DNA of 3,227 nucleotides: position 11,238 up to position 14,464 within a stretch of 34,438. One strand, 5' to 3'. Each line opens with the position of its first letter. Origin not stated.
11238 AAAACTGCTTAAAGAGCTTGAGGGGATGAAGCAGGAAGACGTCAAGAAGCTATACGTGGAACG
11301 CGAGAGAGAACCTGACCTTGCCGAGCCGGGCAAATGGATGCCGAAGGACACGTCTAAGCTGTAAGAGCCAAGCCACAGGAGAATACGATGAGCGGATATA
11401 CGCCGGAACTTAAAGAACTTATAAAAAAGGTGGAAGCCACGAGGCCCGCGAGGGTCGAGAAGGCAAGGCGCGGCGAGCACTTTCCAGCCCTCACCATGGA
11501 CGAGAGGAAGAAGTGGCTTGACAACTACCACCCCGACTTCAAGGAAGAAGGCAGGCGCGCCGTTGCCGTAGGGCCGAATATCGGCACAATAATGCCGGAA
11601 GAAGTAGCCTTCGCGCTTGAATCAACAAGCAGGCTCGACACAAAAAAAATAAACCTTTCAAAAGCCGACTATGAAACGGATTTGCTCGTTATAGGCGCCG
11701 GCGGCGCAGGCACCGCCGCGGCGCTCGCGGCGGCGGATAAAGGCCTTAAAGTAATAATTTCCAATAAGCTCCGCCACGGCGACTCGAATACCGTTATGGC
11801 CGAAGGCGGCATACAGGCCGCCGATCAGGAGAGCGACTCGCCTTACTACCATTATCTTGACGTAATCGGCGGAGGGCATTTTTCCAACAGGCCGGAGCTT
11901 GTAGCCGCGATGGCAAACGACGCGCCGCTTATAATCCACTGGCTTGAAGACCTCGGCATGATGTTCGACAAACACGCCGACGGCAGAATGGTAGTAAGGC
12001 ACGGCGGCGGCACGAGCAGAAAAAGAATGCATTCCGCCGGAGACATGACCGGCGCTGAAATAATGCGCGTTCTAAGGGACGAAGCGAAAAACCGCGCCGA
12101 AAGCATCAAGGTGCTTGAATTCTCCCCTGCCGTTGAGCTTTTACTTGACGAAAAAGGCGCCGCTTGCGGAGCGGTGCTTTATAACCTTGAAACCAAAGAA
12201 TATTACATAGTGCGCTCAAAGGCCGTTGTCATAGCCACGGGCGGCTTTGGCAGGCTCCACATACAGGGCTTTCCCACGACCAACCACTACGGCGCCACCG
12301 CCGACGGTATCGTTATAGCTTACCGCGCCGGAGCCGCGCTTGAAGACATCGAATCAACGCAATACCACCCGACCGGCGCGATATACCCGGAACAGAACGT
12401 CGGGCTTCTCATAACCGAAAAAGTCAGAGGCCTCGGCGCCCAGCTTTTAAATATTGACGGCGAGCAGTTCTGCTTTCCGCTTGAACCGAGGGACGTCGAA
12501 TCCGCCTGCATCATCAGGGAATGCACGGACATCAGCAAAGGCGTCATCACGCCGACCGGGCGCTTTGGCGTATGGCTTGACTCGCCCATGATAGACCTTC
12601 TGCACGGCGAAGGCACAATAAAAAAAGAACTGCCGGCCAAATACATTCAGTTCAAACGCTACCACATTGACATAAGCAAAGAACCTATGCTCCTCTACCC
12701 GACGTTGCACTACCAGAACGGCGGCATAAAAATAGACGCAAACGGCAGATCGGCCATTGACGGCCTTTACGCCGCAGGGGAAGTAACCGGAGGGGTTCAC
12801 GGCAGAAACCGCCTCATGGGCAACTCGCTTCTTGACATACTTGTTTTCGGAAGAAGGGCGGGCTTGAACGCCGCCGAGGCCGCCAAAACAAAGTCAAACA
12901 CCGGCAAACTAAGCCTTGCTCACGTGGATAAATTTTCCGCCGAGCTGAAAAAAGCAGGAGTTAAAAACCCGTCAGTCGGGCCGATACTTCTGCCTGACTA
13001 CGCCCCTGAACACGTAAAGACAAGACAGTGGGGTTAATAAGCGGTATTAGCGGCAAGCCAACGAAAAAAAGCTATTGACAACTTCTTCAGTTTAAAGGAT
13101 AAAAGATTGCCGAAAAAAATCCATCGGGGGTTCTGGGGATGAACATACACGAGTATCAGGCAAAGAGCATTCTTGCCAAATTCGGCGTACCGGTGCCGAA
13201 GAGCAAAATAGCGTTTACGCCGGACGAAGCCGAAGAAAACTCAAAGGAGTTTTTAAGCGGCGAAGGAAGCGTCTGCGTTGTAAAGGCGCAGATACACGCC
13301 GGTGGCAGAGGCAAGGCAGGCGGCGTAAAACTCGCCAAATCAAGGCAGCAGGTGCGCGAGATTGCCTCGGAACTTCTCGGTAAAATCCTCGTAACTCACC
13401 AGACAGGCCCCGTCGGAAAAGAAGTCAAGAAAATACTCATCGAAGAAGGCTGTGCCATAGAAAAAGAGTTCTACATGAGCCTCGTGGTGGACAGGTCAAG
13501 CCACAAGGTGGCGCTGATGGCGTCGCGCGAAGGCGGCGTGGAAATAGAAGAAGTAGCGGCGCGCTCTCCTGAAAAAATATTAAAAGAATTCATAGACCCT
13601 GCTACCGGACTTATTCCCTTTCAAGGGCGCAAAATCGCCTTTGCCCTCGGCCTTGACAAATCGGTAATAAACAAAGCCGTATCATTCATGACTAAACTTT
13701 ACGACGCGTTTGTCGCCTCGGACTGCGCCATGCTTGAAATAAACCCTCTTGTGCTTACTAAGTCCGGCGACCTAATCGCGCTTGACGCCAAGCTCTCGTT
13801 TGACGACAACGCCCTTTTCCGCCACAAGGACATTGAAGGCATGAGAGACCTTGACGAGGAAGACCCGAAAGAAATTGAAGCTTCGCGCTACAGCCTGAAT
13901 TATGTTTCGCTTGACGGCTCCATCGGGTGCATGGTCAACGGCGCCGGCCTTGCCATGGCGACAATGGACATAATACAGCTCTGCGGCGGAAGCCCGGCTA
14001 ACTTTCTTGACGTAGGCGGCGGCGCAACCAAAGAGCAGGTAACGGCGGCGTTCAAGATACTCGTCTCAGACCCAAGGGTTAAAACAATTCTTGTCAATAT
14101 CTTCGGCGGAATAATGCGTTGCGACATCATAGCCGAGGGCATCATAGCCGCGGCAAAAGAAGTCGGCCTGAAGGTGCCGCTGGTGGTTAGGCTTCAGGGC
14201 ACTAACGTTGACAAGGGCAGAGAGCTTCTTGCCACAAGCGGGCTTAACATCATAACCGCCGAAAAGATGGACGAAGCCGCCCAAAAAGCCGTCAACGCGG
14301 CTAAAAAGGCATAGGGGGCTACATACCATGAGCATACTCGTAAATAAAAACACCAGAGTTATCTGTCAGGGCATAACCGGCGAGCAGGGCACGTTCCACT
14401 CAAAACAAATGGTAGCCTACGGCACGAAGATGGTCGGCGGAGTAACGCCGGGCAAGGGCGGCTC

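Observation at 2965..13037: Hdr-Flx module fused in an operon between fumarase and a divergent FrdB/FrdA pair: candidate electron-bifurcating NADH:fumarate(/ferredoxin) oxidoreductase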

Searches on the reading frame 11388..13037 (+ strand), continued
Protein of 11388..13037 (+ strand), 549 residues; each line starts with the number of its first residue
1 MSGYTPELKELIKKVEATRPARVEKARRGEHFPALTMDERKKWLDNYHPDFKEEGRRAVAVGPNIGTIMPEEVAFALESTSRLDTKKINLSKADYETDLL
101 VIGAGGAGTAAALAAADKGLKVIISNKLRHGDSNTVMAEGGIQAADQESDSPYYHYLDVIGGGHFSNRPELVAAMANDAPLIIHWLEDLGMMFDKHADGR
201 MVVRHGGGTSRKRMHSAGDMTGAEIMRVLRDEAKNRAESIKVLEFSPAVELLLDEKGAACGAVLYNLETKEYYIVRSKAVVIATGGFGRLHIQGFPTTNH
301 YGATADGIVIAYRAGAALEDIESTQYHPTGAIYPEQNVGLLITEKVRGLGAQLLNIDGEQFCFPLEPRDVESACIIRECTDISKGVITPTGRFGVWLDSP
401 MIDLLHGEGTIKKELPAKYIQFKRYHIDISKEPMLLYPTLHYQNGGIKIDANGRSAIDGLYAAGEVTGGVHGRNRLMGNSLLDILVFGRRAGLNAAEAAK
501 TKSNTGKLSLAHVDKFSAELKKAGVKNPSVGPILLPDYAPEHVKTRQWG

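Call 82: find_homologous_proteins(query=L077:10001-11635:+, max_evalue=1e-30)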
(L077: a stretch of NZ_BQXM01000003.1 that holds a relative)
Query L077:10001-11635:+ (545 aa): 8000 proteins with E <= 1e-30 among 8000 candidates; the best 120 are listed.
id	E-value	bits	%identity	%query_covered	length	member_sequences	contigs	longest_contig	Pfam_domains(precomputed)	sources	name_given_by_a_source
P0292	0.0e+0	1225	98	100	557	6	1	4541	PF00890.31,PF07992.21,PF01134.29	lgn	-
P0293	0.0e+0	1132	89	100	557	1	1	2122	PF00890.31,PF07992.21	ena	-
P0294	0.0e+0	1128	88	100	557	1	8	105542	PF01266.31,PF00890.31,PF07992.21,PF03486.21,PF01134.29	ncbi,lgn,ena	-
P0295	0.0e+0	1121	89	100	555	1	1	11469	PF01266.31,PF00890.31,PF07992.21,PF03486.21,PF01134.29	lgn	-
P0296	0.0e+0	1120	88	100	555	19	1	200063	PF00890.31,PF07992.21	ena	-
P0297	0.0e+0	1117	87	100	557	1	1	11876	PF00890.31,PF07992.21,PF03486.21,PF01134.29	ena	-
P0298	0.0e+0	1117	87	100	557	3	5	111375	PF00890.31,PF07992.21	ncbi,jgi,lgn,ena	-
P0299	0.0e+0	1113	89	100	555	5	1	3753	PF01946.24,PF01266.31,PF00890.31,PF07992.21,PF01134.29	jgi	jgi:succinate dehydrogenase / fumarate reductase flavoprotein subunit/L-aspartate oxidase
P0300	0.0e+0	1110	87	100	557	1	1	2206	PF01266.31,PF00890.31,PF07992.21,PF03486.21,PF01134.29,PF01494.26,PF12831.14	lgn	-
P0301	0.0e+0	1109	88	100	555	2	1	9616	PF00890.31,PF07992.21,PF01134.29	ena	-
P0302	0.0e+0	1092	86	100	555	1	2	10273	PF00890.31,PF07992.21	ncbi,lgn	-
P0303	0.0e+0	1090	87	100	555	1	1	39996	PF00890.31,PF07992.21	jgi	-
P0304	0.0e+0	1089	86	100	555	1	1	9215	PF00890.31,PF07992.21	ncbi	-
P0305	0.0e+0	1087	85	100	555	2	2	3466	PF00890.31,PF07992.21,PF03486.21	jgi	jgi:succinate dehydrogenase / fumarate reductase flavoprotein subunit/L-aspartate oxidase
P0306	0.0e+0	1087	86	100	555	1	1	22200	PF00890.31,PF07992.21,PF03486.21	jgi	jgi:succinate dehydrogenase / fumarate reductase flavoprotein subunit/L-aspartate oxidase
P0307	0.0e+0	1086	85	100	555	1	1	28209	PF00890.31,PF07992.21,PF03486.21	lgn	-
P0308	0.0e+0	1086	86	100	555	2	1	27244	PF00890.31,PF07992.21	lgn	-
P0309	0.0e+0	1084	86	100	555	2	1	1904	PF00890.31,PF07992.21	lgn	-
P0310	0.0e+0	1084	86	100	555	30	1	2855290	PF00890.31,PF07992.21,PF03486.21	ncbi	ncbi:MAG: FAD-binding protein [Syntrophobacteraceae bacterium]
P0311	0.0e+0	1084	86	100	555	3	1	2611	PF00890.31,PF07992.21,PF03486.21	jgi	jgi:succinate dehydrogenase / fumarate reductase flavoprotein subunit/L-aspartate oxidase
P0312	0.0e+0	1084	86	100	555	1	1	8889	PF00890.31,PF07992.21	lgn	-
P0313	0.0e+0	1080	85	100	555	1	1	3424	PF01266.31,PF00890.31,PF07992.21,PF03486.21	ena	-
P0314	0.0e+0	1078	84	100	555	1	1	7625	PF01266.31,PF00890.31,PF07992.21,PF03486.21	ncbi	-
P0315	0.0e+0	1078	85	100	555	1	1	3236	PF01266.31,PF00890.31,PF07992.21,PF03486.21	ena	-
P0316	0.0e+0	1078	85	100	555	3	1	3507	PF01266.31,PF00890.31,PF07992.21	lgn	-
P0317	0.0e+0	1077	84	100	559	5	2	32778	PF00890.31,PF07992.21,PF03486.21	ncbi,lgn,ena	-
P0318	0.0e+0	1076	85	100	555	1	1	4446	PF00890.31,PF07992.21,PF03486.21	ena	-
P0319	0.0e+0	1076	84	100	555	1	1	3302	PF01266.31,PF00890.31,PF07992.21,PF03486.21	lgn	-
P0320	0.0e+0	1075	86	100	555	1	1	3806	PF00890.31,PF07992.21,PF03486.21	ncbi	-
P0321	0.0e+0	1074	85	100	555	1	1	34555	PF00890.31,PF07992.21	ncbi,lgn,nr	ncbi:MAG: FAD-binding protein [Syntrophobacteraceae bacterium]|nr:FAD-binding protein [Syntrophobact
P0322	0.0e+0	1074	85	100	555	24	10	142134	PF00890.31,PF07992.21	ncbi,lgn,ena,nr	ncbi:MAG: FAD-binding protein [Deltaproteobacteria bacterium]|nr:FAD-binding protein [Deltaproteobac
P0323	0.0e+0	1074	85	99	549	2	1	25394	PF00890.31,PF07992.21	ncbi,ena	-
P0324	0.0e+0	1073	86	100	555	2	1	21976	PF00890.31,PF07992.21,PF03486.21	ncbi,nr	ncbi:MAG: FAD-binding protein [Syntrophobacteraceae bacterium]|nr:FAD-binding protein [Syntrophobact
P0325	0.0e+0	1073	85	100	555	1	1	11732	PF00890.31,PF07992.21,PF03486.21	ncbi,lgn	-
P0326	0.0e+0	1073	85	100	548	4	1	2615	PF00890.31,PF07992.21,PF03486.21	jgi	-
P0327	0.0e+0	1072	85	100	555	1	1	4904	PF00890.31,PF07992.21,PF03486.21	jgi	jgi:succinate dehydrogenase/fumarate reductase flavoprotein subunit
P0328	0.0e+0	1072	85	100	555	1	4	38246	PF00890.31,PF07992.21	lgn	-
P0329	0.0e+0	1071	84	100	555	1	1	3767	PF01266.31,PF00890.31,PF07992.21,PF01134.29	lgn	-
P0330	0.0e+0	1070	84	100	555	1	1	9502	PF00890.31,PF07992.21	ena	-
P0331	0.0e+0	1070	84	100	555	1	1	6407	PF00890.31,PF07992.21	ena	-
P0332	0.0e+0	1070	85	100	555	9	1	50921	PF00890.31,PF07992.21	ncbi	ncbi:MAG: FAD-binding protein [Syntrophobacteraceae bacterium]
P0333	0.0e+0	1069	85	99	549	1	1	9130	PF00890.31,PF07992.21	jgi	jgi:succinate dehydrogenase / fumarate reductase flavoprotein subunit/L-aspartate oxidase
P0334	0.0e+0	1069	84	100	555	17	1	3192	PF00890.31,PF07992.21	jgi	jgi:succinate dehydrogenase/fumarate reductase flavoprotein subunit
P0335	0.0e+0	1069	85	100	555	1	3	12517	PF00890.31,PF07992.21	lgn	-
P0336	0.0e+0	1068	83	100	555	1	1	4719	PF01266.31,PF00890.31,PF07992.21,PF03486.21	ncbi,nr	ncbi:MAG: FAD-binding protein [Syntrophobacteraceae bacterium]|nr:FAD-binding protein [Syntrophobact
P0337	0.0e+0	1067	84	100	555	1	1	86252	PF00890.31,PF07992.21,PF01134.29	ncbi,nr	ncbi:MAG: FAD-binding protein [Deltaproteobacteria bacterium]|nr:FAD-binding protein [Deltaproteobac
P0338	0.0e+0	1067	85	99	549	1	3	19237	PF00890.31,PF07992.21,PF03486.21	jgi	jgi:succinate dehydrogenase / fumarate reductase flavoprotein subunit/L-aspartate oxidase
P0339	0.0e+0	1067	85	100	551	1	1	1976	PF00890.31,PF07992.21,PF03486.21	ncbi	-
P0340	0.0e+0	1063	84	100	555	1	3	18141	PF00890.31,PF07992.21,PF03486.21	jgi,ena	-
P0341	0.0e+0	1062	84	100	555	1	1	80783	PF00890.31,PF07992.21,PF03486.21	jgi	jgi:succinate dehydrogenase/fumarate reductase flavoprotein subunit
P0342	0.0e+0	1062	85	100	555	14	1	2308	PF00890.31,PF07992.21,PF03486.21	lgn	-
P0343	0.0e+0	1060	83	100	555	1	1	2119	PF00890.31,PF07992.21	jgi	jgi:succinate dehydrogenase/fumarate reductase flavoprotein subunit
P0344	0.0e+0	1058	84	99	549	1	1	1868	PF00890.31,PF07992.21,PF03486.21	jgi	jgi:succinate dehydrogenase / fumarate reductase flavoprotein subunit/L-aspartate oxidase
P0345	0.0e+0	1057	84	100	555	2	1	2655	PF00890.31,PF07992.21,PF03486.21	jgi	jgi:succinate dehydrogenase/fumarate reductase flavoprotein subunit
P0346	0.0e+0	1057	85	99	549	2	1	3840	PF00890.31,PF07992.21,PF03486.21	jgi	-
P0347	0.0e+0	1057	84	100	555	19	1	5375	PF01266.31,PF00890.31,PF07992.21,PF03486.21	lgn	-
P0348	0.0e+0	1044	84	98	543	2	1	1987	PF00890.31,PF07992.21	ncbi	ncbi:MAG: FAD-binding protein, partial [Syntrophobacteraceae bacterium]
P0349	0.0e+0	1041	83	100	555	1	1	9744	PF00890.31,PF07992.21,PF03486.21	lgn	-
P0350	0.0e+0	1037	81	100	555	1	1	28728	PF00890.31,PF07992.21,PF03486.21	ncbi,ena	-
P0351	0.0e+0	1023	81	100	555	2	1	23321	PF01266.31,PF00890.31,PF07992.21,PF03486.21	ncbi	-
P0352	0.0e+0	1021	79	100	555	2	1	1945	PF01266.31,PF00890.31,PF07992.21,PF03486.21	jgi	-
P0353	0.0e+0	1019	81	100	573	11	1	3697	PF01266.31,PF00890.31,PF07992.21,PF03486.21,PF01134.29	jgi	jgi:succinate dehydrogenase / fumarate reductase flavoprotein subunit/L-aspartate oxidase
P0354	0.0e+0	1019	80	100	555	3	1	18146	PF01266.31,PF00890.31,PF07992.21,PF03486.21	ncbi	-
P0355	0.0e+0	1018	80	100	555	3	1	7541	PF00890.31,PF07992.21,PF03486.21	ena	-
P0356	0.0e+0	1018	81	100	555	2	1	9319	PF00890.31,PF07992.21,PF03486.21,PF01134.29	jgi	jgi:succinate dehydrogenase/fumarate reductase flavoprotein subunit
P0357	0.0e+0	1016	80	100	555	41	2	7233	PF00890.31,PF07992.21,PF03486.21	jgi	jgi:succinate dehydrogenase / fumarate reductase flavoprotein subunit/L-aspartate oxidase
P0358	0.0e+0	1015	80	100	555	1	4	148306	PF00890.31,PF07992.21,PF03486.21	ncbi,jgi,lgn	jgi:succinate dehydrogenase / fumarate reductase flavoprotein subunit/L-aspartate oxidase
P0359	0.0e+0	1015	80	100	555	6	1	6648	PF01266.31,PF00890.31,PF07992.21,PF03486.21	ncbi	-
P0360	0.0e+0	1015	81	100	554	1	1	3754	PF01266.31,PF00890.31,PF07992.21,PF03486.21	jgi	jgi:succinate dehydrogenase / fumarate reductase flavoprotein subunit/L-aspartate oxidase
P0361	0.0e+0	1014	79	100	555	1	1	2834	PF00890.31,PF07992.21,PF03486.21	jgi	jgi:succinate dehydrogenase / fumarate reductase flavoprotein subunit/L-aspartate oxidase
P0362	0.0e+0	1014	80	100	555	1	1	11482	PF00890.31,PF07992.21,PF03486.21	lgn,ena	-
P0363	0.0e+0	1013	79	100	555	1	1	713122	PF00890.31,PF07992.21,PF03486.21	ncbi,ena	-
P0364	0.0e+0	1012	79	100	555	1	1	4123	PF01266.31,PF00890.31,PF07992.21,PF03486.21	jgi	jgi:succinate dehydrogenase / fumarate reductase flavoprotein subunit/L-aspartate oxidase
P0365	0.0e+0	1012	79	100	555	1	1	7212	PF00890.31,PF03486.21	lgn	-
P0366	0.0e+0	1011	79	100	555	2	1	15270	PF01266.31,PF00890.31,PF07992.21,PF03486.21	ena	-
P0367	0.0e+0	1011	80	100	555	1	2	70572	PF01266.31,PF00890.31,PF07992.21,PF03486.21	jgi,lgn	jgi:succinate dehydrogenase / fumarate reductase flavoprotein subunit/L-aspartate oxidase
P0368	0.0e+0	1010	80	100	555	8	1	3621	PF00890.31,PF07992.21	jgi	jgi:succinate dehydrogenase / fumarate reductase flavoprotein subunit/L-aspartate oxidase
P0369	1.4e-298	1009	79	100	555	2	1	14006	PF01266.31,PF00890.31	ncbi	ncbi:FAD-binding protein [Thermodesulfobacteriota bacterium]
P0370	1.5e-298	1009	79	100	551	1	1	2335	PF01266.31,PF00890.31,PF07992.21,PF03486.21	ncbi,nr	ncbi:MAG: FAD-binding protein [Deltaproteobacteria bacterium]|nr:FAD-binding protein [Deltaproteobac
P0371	2.1e-298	1009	80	100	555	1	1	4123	PF00890.31,PF07992.21,PF03486.21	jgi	-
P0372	4.2e-298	1008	79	100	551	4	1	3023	PF01266.31,PF00890.31,PF07992.21,PF03486.21,PF01134.29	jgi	jgi:succinate dehydrogenase / fumarate reductase flavoprotein subunit/L-aspartate oxidase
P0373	4.6e-298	1008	80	100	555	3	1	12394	PF00890.31,PF07992.21,PF03486.21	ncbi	-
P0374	5.2e-298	1007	80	100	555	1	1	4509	PF01266.31,PF00890.31,PF07992.21,PF03486.21,PF01134.29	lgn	-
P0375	5.5e-298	1007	79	100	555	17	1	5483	PF00890.31,PF03486.21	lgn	-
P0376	9.3e-298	1007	79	100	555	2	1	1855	PF00890.31,PF07992.21,PF03486.21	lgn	-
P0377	1.2e-297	1006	79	100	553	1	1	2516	PF01266.31,PF00890.31,PF07992.21,PF03486.21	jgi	-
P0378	1.8e-297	1006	78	100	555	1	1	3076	PF01266.31,PF00890.31,PF07992.21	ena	-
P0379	2.6e-297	1005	80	100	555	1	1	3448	PF00890.31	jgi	jgi:succinate dehydrogenase / fumarate reductase flavoprotein subunit/L-aspartate oxidase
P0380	4.1e-297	1004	79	100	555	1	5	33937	PF01266.31,PF00890.31,PF07992.21,PF03486.21,PF01134.29,PF12831.14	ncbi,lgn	-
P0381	4.9e-297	1004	79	100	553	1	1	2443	PF01266.31,PF00890.31,PF07992.21,PF03486.21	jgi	jgi:succinate dehydrogenase / fumarate reductase flavoprotein subunit/L-aspartate oxidase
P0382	5.2e-297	1004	78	100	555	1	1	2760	PF00890.31,PF07992.21,PF03486.21,PF01134.29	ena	-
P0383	6.5e-297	1004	78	100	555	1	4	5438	PF01266.31,PF00890.31,PF07992.21,PF01134.29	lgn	-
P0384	6.5e-297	1004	78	100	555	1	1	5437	PF01266.31,PF00890.31,PF07992.21,PF01134.29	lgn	-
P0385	8.1e-297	1004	79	100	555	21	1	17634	PF00890.31,PF07992.21,PF03486.21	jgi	-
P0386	1.1e-296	1003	79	100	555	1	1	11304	PF00890.31,PF07992.21,PF03486.21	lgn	-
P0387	1.1e-296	1003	78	100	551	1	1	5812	PF00890.31,PF07992.21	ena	-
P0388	1.2e-296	1003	79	100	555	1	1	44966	PF01266.31,PF00890.31,PF07992.21,PF03486.21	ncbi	-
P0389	1.5e-296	1003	80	100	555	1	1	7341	PF01266.31,PF00890.31,PF07992.21,PF03486.21,PF01134.29,PF01494.26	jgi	jgi:succinate dehydrogenase/fumarate reductase flavoprotein subunit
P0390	1.6e-296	1003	79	100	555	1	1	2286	PF00890.31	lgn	-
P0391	1.6e-296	1003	79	100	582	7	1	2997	PF01266.31,PF00890.31,PF07992.21,PF03486.21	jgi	jgi:succinate dehydrogenase / fumarate reductase flavoprotein subunit/L-aspartate oxidase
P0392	2.3e-296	1002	78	100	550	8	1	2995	PF00890.31,PF07992.21,PF03486.21,PF01134.29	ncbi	-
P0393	2.5e-296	1002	79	100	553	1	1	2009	PF01266.31,PF00890.31,PF07992.21,PF03486.21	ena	-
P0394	2.6e-296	1002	78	100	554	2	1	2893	PF00890.31,PF07992.21,PF03486.21,PF01134.29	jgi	jgi:succinate dehydrogenase / fumarate reductase flavoprotein subunit/L-aspartate oxidase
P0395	3.3e-296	1002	80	100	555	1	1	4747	PF00890.31,PF07992.21,PF03486.21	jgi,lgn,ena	-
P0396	3.8e-296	1001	80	100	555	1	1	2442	PF01266.31,PF00890.31,PF07992.21,PF03486.21,PF01134.29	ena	-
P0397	5.9e-296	1001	78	100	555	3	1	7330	PF00890.31,PF07992.21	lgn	-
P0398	6.3e-296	1001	77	100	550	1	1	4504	PF01266.31,PF00890.31,PF07992.21,PF03486.21,PF01134.29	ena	-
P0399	1.0e-295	1000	79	100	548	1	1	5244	PF00890.31,PF07992.21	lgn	-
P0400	1.7e-295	999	80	99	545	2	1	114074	PF00890.31,PF07992.21,PF03486.21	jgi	jgi:succinate dehydrogenase / fumarate reductase flavoprotein subunit/L-aspartate oxidase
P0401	1.8e-295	999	79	100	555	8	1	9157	PF00890.31,PF07992.21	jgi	-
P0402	2.4e-295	999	79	100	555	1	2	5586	PF01266.31,PF00890.31,PF07992.21,PF03486.21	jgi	jgi:succinate dehydrogenase / fumarate reductase flavoprotein subunit/L-aspartate oxidase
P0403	2.6e-295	999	79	100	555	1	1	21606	PF00890.31,PF07992.21,PF03486.21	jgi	jgi:succinate dehydrogenase / fumarate reductase flavoprotein subunit/L-aspartate oxidase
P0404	5.6e-295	997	78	100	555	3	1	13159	PF01266.31,PF00890.31,PF03486.21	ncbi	ncbi:FAD-binding protein [Thermodesulfobacteriota bacterium]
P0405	5.6e-295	997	78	100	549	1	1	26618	PF01266.31,PF00890.31,PF07992.21,PF03486.21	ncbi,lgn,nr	ncbi:MAG: FAD-binding protein [Deltaproteobacteria bacterium]|nr:FAD-binding protein [Deltaproteobac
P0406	5.8e-295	997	79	100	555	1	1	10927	PF01266.31,PF00890.31,PF07992.21,PF03486.21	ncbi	-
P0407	8.9e-295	997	79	100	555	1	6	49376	PF00890.31,PF07992.21,PF03486.21,PF01134.29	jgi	jgi:succinate dehydrogenase/fumarate reductase flavoprotein subunit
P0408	2.2e-294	995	78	100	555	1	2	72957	PF01266.31,PF00890.31,PF07992.21,PF01134.29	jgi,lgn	jgi:succinate dehydrogenase / fumarate reductase flavoprotein subunit/L-aspartate oxidase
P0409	2.6e-294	995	78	100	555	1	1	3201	PF00890.31,PF07992.21,PF03486.21,PF01494.26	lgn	-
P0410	5.4e-294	994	78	100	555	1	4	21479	PF01266.31,PF00890.31,PF07992.21,PF03486.21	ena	-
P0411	7.1e-294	994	79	98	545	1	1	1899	PF00890.31,PF07992.21,PF03486.21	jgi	jgi:succinate dehydrogenase / fumarate reductase flavoprotein subunit/L-aspartate oxidase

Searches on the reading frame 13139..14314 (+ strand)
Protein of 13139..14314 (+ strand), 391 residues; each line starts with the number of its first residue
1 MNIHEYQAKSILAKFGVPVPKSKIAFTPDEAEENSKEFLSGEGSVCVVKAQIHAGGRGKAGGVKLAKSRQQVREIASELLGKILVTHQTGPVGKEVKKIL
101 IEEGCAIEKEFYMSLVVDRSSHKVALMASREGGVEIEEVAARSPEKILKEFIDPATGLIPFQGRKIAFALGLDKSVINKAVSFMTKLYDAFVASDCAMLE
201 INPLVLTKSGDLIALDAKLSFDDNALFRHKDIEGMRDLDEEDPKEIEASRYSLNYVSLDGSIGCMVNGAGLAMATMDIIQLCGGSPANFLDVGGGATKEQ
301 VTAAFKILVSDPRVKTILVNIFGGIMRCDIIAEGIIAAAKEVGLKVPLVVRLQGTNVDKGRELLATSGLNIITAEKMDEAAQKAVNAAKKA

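Call 4: search_protein_families(library=pfam, proteins=[window:13139-14314:+])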
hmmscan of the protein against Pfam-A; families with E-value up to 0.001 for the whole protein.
window:13139-14314:+ (391 aa): 4 families
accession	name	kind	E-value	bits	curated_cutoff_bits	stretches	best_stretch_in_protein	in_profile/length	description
PF08442.15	ATP-grasp_2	-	2.3e-77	259.6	29.5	1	2-205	1-201/202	ATP-grasp domain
PF00549.24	Ligase_CoA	-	3.9e-35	121.2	24.5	1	265-385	1-128/128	CoA-ligase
PF24948.1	Citrate_synth_N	-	6.2e-19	68.7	83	1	3-230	5-229/232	ATP-citrate synthase ATP-grasp domain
PF13549.11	ATP-grasp_5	-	5.9e-07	29.5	27.6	1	4-87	11-92/221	ATP-grasp domain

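Call 61: search_protein_families(library=ncbifam, proteins=[window:13139-14314:+], max_evalue=1e-20)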
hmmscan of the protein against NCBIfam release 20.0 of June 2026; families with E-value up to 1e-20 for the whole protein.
window:13139-14314:+ (391 aa): 3 families
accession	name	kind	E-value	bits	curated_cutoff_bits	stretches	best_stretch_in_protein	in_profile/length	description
NF001913.0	PRK00696.1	equivalog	1.4e-178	593.8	370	1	1-390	1-387/388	ADP-forming succinate--CoA ligase subunit beta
NF010647.0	PRK14046.1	equivalog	1.7e-166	554.2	604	1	1-390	1-387/392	malate--CoA ligase subunit beta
TIGR01016.1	sucCoAbeta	subfamily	4.6e-165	549.2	375.55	1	1-388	1-385/386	succinate-CoA ligase subunit beta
